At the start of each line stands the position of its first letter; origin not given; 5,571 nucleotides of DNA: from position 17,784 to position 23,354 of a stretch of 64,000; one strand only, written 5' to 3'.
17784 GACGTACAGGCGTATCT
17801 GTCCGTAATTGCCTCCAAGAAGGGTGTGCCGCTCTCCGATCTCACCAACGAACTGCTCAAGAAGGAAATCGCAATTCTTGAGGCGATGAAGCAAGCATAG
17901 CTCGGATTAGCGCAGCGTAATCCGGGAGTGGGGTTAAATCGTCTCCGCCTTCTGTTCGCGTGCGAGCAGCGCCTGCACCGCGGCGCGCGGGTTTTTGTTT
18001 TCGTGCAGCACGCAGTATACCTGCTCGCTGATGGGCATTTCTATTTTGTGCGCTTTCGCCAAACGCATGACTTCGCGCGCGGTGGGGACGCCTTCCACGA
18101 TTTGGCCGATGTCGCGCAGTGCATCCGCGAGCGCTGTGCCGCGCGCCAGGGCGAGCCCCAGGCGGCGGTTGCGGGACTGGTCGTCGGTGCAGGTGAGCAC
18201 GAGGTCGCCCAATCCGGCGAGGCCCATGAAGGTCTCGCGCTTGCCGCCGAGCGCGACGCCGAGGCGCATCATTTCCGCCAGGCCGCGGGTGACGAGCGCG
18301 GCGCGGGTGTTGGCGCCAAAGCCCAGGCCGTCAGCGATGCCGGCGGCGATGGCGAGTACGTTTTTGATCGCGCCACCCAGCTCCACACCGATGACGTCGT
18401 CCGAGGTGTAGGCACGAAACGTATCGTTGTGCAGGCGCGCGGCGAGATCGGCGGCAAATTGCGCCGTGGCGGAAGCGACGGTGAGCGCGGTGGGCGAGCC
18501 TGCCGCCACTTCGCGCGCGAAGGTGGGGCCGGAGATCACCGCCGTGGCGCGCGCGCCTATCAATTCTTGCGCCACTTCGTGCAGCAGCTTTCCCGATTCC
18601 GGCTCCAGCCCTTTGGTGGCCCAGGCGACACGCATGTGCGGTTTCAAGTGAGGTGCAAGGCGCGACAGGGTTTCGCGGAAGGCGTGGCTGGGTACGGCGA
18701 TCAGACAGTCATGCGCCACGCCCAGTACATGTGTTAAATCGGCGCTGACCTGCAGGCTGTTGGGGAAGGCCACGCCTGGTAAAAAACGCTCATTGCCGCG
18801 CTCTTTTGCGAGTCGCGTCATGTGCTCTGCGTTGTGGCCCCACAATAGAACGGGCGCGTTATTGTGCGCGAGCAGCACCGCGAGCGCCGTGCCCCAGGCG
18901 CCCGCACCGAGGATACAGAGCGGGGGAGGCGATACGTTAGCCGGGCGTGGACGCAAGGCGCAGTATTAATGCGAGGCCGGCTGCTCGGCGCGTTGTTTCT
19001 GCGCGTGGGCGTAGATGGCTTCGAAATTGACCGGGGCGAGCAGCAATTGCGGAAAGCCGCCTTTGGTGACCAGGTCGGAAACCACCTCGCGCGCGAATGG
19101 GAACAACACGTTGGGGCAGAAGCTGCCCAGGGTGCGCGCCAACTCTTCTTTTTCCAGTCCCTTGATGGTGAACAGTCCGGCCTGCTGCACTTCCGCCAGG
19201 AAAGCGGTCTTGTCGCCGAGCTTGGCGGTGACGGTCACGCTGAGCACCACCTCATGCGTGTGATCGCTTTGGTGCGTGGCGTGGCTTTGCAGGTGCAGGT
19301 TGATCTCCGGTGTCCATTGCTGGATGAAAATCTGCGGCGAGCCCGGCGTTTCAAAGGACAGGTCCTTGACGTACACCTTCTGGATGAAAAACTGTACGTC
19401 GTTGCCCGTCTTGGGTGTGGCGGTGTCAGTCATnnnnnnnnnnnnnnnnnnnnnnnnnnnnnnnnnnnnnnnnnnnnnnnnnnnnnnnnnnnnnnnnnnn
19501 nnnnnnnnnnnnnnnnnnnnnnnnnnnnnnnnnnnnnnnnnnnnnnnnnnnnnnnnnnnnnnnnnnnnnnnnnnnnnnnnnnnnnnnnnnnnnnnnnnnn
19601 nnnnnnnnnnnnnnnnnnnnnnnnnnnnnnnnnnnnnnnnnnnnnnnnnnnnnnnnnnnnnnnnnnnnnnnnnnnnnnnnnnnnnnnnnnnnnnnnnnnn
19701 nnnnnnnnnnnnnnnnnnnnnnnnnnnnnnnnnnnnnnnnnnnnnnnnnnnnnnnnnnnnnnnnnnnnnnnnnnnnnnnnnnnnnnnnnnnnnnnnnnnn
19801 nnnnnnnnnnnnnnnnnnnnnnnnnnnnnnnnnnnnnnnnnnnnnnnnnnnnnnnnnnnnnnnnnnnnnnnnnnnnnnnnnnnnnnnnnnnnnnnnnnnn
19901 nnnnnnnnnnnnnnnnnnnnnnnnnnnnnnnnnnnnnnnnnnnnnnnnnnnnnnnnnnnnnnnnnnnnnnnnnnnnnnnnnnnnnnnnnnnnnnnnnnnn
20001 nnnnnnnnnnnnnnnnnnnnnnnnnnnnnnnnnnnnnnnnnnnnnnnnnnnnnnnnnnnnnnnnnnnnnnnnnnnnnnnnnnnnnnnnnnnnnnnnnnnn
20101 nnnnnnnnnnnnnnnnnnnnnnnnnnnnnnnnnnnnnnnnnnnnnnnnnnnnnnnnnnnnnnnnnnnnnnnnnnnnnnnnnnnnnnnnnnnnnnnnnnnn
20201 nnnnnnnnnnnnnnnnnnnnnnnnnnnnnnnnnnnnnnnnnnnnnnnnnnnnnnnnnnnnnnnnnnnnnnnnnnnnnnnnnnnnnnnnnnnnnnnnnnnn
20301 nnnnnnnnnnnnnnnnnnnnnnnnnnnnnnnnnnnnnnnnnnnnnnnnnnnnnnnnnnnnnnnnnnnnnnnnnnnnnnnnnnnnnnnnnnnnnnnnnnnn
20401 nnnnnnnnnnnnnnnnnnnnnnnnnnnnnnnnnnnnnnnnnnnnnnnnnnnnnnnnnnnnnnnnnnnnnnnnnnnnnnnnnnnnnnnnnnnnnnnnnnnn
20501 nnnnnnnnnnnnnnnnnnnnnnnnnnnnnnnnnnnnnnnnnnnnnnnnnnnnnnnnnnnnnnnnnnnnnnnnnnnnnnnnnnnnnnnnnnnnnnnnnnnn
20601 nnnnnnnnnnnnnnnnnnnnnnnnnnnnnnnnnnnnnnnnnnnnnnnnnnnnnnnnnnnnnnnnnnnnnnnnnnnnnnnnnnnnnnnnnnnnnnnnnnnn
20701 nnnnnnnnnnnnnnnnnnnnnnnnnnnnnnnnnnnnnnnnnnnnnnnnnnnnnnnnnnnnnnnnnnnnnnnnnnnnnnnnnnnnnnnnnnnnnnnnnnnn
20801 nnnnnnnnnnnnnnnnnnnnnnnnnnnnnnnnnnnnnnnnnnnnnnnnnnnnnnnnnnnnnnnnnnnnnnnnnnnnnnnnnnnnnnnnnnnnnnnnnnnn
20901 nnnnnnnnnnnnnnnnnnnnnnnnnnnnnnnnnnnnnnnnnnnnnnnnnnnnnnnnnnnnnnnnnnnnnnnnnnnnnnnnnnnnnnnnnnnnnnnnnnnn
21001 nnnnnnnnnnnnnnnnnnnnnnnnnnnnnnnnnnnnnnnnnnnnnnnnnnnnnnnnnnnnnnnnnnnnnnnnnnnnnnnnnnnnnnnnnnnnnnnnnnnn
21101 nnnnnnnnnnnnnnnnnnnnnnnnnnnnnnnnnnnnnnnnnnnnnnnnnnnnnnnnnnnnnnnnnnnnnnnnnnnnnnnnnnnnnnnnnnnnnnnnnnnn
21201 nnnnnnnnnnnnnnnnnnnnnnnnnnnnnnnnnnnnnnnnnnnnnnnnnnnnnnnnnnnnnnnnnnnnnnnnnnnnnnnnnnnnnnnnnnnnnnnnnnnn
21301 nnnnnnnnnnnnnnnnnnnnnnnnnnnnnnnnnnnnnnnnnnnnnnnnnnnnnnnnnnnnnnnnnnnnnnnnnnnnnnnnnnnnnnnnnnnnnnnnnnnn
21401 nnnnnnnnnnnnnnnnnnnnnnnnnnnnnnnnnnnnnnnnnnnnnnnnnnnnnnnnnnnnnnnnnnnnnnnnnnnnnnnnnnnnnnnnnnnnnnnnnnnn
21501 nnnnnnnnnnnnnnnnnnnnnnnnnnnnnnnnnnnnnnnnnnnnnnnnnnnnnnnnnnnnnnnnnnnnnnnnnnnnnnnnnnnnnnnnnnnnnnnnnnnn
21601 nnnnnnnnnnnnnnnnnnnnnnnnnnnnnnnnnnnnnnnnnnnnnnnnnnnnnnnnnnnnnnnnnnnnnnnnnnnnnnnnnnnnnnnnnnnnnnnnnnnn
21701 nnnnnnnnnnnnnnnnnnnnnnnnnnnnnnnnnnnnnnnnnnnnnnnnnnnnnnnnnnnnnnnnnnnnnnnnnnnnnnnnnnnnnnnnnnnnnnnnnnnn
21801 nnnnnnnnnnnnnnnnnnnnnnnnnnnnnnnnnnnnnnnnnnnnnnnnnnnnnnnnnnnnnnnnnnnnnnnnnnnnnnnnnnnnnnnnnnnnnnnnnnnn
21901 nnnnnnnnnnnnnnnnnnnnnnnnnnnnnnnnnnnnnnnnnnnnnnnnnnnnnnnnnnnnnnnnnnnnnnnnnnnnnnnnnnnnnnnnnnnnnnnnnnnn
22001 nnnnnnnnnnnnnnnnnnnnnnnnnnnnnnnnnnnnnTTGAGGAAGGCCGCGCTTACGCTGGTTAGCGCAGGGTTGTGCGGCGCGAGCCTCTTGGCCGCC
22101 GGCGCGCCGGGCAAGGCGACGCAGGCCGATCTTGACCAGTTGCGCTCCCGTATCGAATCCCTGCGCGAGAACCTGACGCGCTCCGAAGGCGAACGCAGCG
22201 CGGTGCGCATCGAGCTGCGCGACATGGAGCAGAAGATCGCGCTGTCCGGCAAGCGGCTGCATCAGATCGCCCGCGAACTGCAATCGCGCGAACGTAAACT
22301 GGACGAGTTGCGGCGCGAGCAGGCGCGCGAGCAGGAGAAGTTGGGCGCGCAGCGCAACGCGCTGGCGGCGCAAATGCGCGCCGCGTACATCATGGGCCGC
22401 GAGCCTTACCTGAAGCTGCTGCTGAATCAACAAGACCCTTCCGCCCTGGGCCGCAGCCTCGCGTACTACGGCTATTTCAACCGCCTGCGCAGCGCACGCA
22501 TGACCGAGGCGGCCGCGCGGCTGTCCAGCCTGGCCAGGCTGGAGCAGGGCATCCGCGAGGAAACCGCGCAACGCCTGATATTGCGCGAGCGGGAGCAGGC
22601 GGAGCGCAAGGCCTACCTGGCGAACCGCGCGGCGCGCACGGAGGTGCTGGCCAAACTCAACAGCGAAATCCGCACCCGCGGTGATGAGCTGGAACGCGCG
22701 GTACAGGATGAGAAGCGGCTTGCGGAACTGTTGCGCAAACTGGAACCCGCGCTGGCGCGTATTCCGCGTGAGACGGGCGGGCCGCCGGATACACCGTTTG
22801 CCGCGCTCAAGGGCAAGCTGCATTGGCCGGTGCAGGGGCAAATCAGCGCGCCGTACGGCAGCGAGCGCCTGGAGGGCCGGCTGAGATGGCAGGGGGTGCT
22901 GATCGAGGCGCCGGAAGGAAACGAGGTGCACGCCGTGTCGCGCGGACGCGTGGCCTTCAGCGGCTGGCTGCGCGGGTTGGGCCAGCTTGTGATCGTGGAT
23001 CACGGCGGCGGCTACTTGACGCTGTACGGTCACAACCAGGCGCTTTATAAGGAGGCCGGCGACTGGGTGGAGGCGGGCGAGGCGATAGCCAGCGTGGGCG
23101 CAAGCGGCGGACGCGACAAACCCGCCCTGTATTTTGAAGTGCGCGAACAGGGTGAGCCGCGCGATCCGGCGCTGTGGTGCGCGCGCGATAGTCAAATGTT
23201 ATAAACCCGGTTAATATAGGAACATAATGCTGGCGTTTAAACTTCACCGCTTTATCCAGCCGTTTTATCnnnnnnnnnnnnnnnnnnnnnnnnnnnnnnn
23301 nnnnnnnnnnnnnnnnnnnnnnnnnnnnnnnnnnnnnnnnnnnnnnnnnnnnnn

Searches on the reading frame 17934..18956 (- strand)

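Call 46: search_protein_families(library=pfam, proteins=[window:17934-18956:-], max_evalue=0.00001)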
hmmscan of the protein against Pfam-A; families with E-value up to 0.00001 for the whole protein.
window:17934-18956:- (340 aa): 4 families
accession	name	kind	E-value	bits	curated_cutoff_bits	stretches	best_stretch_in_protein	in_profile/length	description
PF07479.19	NAD_Gly3P_dh_C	-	3.6e-59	199.5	25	1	187-328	1-142/142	NAD-dependent glycerol-3-phosphate dehydrogenase C-terminus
PF01210.29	NAD_Gly3P_dh_N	-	8.7e-49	166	23.1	1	13-167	2-157/158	NAD-dependent glycerol-3-phosphate dehydrogenase N-terminus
PF20618.3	GPD_NAD_C_bact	-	1.8e-24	86.5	27.6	1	247-313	1-66/66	Bacterial GPD, NAD-dependent C-terminal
PF02558.23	ApbA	-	2.1e-07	31.1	22.2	1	14-120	2-106/150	Ketopantoate reductase PanE/ApbA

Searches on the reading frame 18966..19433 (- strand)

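Call 46: search_protein_families(library=pfam, proteins=[window:18966-19433:-], max_evalue=0.00001)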
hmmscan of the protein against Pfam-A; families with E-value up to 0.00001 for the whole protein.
window:18966-19433:- (155 aa): 1 family
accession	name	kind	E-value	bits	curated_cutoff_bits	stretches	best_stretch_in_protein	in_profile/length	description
PF02556.19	SecB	-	2.1e-56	190.2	26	1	11-147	4-140/141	Preprotein translocase subunit SecB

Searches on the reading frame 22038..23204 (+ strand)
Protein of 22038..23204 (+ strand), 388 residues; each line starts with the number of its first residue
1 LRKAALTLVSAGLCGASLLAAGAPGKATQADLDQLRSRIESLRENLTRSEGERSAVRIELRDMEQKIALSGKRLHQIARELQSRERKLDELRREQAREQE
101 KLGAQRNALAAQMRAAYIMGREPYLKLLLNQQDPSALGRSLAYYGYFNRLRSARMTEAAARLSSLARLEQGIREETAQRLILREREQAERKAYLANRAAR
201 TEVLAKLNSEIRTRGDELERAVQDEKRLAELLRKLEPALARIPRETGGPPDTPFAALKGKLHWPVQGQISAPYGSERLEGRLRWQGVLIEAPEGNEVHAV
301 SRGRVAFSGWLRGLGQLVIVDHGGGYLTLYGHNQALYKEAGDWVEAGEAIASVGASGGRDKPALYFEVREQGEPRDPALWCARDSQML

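Call 47: search_protein_families(library=pfam, proteins=[window:22038-23204:+], max_evalue=0.00001)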
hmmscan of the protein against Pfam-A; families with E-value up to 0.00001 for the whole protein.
window:22038-23204:+ (388 aa): 1 family
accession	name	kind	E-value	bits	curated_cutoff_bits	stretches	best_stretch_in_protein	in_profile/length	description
PF01551.29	Peptidase_M23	-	9.3e-28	96.7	28.7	1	284-377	3-96/96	Peptidase family M23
